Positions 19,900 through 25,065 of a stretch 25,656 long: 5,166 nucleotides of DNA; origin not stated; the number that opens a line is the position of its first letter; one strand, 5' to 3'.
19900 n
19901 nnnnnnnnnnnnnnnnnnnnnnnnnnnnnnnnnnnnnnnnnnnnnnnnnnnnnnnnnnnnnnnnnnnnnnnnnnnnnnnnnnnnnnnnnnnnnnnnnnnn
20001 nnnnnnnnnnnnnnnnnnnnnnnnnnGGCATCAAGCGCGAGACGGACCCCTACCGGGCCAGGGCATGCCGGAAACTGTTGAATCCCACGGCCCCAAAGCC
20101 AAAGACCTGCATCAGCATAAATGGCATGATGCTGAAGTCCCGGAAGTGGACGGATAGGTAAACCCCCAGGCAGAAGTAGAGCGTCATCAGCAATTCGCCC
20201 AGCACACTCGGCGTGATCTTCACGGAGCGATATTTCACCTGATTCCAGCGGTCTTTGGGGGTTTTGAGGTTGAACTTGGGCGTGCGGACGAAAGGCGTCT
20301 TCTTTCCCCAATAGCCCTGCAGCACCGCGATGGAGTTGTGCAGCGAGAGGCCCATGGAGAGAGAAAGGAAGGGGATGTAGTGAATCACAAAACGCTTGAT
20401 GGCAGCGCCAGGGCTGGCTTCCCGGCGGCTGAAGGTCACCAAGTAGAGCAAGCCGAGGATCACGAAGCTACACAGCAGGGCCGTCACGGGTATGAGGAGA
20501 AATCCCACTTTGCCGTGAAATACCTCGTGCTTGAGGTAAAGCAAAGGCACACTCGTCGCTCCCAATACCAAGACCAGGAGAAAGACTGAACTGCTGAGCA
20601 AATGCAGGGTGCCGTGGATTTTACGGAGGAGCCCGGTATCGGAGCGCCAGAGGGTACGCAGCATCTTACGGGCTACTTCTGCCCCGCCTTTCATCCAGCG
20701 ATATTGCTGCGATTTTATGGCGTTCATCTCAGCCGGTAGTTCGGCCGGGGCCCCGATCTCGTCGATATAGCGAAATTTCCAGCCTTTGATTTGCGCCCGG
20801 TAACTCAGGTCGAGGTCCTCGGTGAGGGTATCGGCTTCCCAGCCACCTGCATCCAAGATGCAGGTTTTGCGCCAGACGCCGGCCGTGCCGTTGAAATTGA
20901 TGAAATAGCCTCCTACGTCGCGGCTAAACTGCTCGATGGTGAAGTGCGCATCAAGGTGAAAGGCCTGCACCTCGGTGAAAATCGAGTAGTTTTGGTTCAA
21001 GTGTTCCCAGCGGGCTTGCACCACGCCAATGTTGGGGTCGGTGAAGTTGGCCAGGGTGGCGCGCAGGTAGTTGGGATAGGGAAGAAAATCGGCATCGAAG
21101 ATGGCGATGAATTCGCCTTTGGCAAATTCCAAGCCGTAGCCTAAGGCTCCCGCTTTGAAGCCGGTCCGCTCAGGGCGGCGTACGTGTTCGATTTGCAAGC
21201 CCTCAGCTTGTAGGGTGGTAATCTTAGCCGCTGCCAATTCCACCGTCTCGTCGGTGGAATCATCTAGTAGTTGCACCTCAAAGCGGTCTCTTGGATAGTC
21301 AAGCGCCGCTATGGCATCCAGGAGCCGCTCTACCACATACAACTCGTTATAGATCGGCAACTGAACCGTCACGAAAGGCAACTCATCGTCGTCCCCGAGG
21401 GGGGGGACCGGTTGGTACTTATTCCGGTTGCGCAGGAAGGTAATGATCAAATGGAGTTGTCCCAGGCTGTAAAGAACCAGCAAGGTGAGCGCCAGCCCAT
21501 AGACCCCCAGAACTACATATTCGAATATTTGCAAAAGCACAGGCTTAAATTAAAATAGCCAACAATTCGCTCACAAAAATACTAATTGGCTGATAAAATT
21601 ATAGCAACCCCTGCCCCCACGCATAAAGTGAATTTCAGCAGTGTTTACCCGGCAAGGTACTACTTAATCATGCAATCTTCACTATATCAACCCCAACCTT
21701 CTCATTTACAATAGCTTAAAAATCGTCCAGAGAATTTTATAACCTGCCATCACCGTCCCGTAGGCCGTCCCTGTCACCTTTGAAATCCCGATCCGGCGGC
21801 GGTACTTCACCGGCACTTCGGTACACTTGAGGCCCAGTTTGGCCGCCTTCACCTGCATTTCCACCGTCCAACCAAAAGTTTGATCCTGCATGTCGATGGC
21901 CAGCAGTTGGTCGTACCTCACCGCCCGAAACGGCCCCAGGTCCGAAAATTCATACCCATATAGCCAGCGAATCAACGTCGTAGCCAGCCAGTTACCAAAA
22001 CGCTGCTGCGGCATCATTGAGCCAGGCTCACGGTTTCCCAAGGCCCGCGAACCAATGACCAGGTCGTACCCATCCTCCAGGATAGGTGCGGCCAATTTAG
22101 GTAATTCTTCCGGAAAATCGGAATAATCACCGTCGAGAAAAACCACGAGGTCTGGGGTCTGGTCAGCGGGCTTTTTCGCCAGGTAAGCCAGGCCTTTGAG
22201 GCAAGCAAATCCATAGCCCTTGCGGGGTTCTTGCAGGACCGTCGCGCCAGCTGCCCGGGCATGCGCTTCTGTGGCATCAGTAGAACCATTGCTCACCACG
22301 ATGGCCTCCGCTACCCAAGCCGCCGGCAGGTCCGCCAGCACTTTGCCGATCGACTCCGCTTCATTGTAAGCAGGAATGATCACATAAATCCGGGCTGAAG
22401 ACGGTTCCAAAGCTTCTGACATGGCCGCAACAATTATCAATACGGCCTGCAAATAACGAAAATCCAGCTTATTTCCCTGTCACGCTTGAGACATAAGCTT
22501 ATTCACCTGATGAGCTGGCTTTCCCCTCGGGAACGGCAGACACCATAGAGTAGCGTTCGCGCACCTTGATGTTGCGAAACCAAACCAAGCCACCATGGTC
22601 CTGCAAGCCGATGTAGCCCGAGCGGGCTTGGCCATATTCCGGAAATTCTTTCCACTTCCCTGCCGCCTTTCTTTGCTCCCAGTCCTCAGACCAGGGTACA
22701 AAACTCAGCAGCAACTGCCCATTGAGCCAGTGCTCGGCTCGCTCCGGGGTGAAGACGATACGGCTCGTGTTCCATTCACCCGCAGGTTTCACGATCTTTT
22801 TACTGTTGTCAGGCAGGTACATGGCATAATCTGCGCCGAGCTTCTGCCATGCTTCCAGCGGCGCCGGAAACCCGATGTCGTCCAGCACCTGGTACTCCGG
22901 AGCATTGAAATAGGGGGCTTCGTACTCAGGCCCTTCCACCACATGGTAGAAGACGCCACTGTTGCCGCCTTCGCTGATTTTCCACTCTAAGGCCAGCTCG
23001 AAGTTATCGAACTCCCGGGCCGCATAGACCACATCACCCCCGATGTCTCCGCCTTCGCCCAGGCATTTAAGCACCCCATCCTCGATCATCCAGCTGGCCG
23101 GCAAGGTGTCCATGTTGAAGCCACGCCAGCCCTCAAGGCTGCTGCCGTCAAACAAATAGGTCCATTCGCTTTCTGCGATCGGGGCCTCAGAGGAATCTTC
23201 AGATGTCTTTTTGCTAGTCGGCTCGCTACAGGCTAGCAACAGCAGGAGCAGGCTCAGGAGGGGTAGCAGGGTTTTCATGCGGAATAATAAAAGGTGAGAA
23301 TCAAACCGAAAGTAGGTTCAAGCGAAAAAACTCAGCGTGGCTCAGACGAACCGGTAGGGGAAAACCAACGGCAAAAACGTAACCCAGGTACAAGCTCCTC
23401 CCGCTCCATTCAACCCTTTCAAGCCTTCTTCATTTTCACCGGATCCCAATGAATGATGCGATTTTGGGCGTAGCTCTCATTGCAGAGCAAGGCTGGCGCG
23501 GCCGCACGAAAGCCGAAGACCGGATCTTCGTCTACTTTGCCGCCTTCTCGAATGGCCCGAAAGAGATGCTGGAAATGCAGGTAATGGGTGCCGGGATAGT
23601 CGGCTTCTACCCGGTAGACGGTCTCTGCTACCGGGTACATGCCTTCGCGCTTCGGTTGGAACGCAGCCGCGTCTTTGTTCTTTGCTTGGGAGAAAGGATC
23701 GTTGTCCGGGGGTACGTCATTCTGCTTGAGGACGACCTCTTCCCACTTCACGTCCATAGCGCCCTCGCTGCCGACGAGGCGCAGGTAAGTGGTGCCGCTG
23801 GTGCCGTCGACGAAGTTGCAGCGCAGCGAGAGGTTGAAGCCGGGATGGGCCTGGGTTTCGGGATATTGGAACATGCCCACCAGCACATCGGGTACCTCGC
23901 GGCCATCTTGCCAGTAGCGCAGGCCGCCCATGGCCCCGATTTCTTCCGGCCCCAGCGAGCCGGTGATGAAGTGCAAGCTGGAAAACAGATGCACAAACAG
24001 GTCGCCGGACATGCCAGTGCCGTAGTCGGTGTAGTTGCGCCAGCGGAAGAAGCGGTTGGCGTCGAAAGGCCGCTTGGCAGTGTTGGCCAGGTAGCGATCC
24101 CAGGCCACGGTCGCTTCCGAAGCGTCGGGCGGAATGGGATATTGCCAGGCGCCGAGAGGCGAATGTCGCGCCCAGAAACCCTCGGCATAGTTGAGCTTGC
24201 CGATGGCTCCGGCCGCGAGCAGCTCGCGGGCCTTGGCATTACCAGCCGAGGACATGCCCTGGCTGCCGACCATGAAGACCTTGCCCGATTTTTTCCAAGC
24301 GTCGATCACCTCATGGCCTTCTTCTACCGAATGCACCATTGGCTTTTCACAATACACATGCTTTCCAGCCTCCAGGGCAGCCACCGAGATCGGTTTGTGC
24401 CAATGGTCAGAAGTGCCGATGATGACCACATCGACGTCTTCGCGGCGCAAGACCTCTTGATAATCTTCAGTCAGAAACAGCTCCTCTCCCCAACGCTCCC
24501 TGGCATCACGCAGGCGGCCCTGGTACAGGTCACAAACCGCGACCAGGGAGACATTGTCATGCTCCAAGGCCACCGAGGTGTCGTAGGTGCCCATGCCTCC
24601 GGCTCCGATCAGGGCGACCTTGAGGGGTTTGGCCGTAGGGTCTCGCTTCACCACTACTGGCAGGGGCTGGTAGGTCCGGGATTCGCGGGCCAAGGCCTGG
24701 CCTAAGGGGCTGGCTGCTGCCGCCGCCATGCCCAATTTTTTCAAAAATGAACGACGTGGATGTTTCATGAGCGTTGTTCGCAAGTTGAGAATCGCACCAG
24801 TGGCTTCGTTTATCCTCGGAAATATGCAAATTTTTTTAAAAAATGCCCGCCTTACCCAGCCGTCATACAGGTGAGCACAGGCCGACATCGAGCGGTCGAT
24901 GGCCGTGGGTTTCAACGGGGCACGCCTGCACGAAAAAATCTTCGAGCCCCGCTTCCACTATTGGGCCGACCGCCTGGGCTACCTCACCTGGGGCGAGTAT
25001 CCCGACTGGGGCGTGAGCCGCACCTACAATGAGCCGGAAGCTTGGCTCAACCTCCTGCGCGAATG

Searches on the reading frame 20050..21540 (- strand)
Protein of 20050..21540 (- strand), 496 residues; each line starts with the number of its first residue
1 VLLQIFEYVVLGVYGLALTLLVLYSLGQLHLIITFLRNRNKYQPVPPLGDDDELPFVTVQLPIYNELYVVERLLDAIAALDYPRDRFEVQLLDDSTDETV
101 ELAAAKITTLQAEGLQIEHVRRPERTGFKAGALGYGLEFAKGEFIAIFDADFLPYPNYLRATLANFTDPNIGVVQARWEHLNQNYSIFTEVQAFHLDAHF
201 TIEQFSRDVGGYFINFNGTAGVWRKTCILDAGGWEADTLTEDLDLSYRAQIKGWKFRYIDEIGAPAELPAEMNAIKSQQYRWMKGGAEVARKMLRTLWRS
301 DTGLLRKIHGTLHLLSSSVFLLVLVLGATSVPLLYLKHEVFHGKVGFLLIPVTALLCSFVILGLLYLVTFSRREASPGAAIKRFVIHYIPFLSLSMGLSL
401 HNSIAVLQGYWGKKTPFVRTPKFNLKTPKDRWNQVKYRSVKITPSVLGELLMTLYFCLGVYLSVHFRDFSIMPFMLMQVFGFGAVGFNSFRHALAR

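Call 40: search_protein_families(library=pfam, proteins=[window:20050-21540:-], max_evalue=0.001)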
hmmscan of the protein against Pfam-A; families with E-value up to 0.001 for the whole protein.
window:20050-21540:- (496 aa): 4 families
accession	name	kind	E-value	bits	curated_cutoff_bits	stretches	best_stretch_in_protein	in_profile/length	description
PF13641.12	Glyco_tranf_2_3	-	7.8e-23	82.1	27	1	57-285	3-230/230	Glycosyltransferase like family 2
PF13632.12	Glyco_trans_2_3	-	3.6e-22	79.6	27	1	145-361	2-187/198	Glycosyl transferase family group 2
PF00535.33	Glycos_transf_2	-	4.7e-19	69.4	23.3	1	59-213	2-150/168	Glycosyl transferase family 2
PF13506.12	Glyco_transf_21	-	7.3e-08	32.5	21.7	1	128-283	17-173/174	Glycosyl transferase family 21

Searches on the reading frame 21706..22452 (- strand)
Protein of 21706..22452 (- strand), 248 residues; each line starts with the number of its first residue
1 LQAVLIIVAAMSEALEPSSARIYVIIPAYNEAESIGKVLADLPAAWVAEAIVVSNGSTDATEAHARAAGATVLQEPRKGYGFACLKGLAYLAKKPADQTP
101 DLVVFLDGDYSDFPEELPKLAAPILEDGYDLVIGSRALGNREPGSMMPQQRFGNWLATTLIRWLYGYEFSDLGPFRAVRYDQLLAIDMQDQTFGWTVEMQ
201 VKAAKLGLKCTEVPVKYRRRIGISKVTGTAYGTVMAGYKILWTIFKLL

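Call 40: search_protein_families(library=pfam, proteins=[window:21706-22452:-], max_evalue=0.001)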
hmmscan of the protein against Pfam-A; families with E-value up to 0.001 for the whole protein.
window:21706-22452:- (248 aa): 2 families
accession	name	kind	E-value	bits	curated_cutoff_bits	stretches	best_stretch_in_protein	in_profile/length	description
PF00535.33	Glycos_transf_2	-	6.9e-20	72.1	23.3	1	24-171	2-152/168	Glycosyl transferase family 2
PF13641.12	Glyco_tranf_2_3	-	8.5e-06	26.4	27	1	21-164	2-152/230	Glycosyltransferase like family 2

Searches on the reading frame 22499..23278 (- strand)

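Call 40: search_protein_families(library=pfam, proteins=[window:22499-23278:-], max_evalue=0.001)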
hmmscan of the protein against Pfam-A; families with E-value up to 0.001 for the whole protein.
window:22499-23278:- (259 aa): 1 family
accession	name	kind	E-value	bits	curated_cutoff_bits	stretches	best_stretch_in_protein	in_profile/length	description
PF06439.18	3keto-disac_hyd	-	1.4e-49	169.1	26.8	1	38-240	1-187/187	3-keto-disaccharide hydrolase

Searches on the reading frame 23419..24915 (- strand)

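Call 70: search_protein_families(library=pfam, proteins=[window:23419-24915:-], max_evalue=0.01)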
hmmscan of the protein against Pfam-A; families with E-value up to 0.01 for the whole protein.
window:23419-24915:- (498 aa): 4 families
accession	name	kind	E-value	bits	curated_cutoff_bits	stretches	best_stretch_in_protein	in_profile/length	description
PF01408.29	GFO_IDH_MocA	-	7.2e-26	91.7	24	1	98-217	1-119/120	Oxidoreductase family, NAD-binding Rossmann fold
PF22725.1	GFO_IDH_MocA_C3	-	6.3e-10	39.6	27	1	288-387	31-123/124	GFO/IDH/MocA C-terminal domain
PF02894.22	GFO_IDH_MocA_C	-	2.5e-05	24.6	22.9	1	281-486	20-214/218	Oxidoreductase family, C-terminal alpha/beta domain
PF03447.22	NAD_binding_3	-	0.0028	18.8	24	1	121-212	21-111/116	Homoserine dehydrogenase, NAD binding domain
